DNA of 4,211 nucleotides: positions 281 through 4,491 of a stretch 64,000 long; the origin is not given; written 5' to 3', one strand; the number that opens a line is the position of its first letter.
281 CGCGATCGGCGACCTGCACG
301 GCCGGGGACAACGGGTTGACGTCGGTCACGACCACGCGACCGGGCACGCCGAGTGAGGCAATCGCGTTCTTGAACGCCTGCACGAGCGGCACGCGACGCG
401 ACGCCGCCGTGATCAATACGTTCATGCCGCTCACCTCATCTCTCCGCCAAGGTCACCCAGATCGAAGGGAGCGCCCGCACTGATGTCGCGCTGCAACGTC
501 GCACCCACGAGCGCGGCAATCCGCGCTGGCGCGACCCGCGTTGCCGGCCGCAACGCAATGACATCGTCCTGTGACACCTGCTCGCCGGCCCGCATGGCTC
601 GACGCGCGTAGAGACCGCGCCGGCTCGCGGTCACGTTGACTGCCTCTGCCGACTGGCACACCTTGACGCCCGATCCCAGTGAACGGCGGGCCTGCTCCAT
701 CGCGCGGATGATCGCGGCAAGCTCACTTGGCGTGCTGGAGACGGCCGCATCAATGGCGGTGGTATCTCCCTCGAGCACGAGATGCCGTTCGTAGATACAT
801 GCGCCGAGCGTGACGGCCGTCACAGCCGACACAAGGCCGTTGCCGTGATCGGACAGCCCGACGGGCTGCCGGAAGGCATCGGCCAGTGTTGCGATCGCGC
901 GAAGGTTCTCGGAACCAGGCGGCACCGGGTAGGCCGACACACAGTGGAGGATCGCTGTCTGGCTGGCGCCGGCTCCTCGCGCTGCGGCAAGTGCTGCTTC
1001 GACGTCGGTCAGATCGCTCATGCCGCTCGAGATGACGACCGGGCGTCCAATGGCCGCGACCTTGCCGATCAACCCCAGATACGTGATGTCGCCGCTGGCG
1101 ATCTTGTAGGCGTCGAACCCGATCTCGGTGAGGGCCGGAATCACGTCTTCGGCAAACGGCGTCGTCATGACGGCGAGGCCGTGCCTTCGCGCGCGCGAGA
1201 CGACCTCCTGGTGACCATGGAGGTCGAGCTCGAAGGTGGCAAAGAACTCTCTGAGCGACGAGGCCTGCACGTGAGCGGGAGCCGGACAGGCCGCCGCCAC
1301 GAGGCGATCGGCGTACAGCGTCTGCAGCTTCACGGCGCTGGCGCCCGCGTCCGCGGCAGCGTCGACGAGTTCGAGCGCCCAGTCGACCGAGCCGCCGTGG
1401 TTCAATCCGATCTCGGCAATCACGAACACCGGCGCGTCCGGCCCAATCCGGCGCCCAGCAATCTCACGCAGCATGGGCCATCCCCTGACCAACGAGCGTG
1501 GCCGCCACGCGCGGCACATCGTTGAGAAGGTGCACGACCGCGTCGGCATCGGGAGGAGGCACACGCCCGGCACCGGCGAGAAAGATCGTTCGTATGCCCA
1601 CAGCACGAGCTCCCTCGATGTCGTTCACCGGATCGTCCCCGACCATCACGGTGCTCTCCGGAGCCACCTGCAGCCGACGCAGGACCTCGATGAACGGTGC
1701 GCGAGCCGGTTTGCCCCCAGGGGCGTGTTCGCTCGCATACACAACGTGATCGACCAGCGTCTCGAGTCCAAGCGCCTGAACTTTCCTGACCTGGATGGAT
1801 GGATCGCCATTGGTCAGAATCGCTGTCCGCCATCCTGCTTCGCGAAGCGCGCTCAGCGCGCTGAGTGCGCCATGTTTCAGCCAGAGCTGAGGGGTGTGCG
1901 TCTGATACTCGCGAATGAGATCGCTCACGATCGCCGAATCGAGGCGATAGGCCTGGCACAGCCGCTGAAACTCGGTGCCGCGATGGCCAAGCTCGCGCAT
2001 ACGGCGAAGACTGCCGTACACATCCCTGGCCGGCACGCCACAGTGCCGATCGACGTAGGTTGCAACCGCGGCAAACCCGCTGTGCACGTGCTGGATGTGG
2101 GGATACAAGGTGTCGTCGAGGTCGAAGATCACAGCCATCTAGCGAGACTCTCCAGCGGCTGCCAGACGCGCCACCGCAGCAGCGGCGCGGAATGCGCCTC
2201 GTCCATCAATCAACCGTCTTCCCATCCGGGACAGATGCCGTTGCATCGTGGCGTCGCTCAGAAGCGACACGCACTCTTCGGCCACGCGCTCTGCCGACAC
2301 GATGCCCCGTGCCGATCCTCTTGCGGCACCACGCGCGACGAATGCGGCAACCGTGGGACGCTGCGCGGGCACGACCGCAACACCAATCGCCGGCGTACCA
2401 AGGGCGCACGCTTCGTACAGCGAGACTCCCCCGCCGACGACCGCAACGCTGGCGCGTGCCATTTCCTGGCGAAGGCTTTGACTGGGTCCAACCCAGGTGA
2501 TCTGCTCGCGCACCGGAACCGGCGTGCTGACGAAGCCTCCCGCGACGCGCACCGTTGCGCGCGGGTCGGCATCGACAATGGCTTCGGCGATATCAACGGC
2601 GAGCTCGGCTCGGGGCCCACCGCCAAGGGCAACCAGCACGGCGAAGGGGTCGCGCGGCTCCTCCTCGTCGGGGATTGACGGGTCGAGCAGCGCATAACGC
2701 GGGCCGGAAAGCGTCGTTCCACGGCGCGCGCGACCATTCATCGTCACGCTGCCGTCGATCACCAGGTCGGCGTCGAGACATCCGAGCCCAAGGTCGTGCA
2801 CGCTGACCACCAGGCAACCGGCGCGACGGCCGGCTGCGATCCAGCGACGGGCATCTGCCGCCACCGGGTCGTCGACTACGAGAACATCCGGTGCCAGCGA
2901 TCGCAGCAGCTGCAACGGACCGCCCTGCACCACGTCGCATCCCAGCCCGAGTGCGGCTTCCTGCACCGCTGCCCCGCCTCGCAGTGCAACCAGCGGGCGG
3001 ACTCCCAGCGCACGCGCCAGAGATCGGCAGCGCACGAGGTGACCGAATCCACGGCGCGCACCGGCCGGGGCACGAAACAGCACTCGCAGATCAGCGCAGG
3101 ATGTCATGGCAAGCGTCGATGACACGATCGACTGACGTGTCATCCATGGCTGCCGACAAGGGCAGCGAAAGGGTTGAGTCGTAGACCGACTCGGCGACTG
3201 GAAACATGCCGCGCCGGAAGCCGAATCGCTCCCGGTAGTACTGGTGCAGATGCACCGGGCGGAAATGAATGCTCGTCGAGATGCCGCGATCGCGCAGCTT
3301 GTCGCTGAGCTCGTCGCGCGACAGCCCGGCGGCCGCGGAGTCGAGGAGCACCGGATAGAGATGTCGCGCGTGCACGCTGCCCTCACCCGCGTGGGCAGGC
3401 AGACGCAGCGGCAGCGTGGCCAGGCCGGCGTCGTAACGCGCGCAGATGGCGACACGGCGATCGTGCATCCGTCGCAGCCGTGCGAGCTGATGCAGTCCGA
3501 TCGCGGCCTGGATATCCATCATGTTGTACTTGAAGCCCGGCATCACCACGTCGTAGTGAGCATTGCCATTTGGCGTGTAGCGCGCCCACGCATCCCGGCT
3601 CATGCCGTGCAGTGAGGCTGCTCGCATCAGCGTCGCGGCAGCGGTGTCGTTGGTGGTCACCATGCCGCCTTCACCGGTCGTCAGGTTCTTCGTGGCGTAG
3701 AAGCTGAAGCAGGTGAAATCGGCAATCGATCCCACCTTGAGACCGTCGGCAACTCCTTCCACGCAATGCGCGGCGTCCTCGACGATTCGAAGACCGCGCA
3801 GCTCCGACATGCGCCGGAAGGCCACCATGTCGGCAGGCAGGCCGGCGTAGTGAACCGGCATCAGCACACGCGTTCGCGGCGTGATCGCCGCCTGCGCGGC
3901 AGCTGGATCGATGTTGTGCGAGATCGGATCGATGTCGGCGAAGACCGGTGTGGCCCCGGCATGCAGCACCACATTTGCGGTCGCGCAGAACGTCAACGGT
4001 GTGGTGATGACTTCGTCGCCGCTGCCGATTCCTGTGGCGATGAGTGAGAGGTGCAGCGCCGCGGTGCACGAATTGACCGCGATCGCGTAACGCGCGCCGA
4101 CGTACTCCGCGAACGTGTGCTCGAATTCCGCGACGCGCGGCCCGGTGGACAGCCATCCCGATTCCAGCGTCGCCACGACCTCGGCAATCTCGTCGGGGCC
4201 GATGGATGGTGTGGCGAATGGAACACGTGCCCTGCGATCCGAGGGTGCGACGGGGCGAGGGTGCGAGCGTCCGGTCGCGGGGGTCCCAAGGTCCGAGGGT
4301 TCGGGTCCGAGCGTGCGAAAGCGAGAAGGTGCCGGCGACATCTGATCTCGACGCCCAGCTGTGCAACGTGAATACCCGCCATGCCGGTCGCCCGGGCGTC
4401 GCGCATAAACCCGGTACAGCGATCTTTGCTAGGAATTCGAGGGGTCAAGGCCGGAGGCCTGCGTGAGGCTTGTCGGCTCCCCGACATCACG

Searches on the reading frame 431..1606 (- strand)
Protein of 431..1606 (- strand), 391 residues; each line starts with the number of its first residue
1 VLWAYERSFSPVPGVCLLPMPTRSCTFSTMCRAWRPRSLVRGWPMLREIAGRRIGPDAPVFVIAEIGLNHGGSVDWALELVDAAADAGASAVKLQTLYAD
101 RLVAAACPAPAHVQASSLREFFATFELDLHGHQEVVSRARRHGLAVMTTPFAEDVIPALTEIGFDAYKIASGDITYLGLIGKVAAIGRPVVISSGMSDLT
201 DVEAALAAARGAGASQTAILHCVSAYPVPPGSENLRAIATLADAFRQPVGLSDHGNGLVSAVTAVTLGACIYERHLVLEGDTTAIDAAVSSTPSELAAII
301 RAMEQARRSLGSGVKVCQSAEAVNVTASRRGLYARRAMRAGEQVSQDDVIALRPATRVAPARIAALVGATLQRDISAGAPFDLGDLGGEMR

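Call 36: search_protein_families(library=pfam, proteins=[window:431-1606:-], max_evalue=0.001)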
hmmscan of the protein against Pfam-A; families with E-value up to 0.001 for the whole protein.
window:431-1606:- (391 aa): 2 families
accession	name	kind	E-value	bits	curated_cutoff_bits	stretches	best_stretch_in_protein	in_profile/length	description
PF03102.20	NeuB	-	2e-64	217.8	22.1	1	80-315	1-241/241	NeuB family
PF08666.17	SAF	-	3.8e-08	34.2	21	1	330-383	2-59/63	SAF domain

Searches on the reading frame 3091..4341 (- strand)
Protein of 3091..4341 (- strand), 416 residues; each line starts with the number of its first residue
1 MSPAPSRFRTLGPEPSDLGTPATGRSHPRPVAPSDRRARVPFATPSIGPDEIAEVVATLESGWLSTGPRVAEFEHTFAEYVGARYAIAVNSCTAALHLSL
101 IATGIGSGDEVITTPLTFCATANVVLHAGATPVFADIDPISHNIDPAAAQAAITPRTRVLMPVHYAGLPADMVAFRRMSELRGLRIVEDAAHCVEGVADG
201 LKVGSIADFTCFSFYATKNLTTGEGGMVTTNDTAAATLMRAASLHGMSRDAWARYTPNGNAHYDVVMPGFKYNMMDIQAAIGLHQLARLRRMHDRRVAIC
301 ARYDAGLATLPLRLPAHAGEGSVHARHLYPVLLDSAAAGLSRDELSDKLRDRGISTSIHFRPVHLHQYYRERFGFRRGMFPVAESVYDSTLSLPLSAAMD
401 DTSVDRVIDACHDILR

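Call 36: search_protein_families(library=pfam, proteins=[window:3091-4341:-], max_evalue=0.001)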
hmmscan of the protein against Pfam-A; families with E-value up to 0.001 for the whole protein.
window:3091-4341:- (416 aa): 2 families
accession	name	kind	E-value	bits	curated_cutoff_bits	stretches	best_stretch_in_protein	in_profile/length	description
PF01041.23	DegT_DnrJ_EryC1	-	4e-124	414.9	19.8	1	46-410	2-358/360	DegT/DnrJ/EryC1/StrS aminotransferase family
PF01212.27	Beta_elim_lyase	-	0.00091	19.1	27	0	67-250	31-215/288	Beta-eliminating lyase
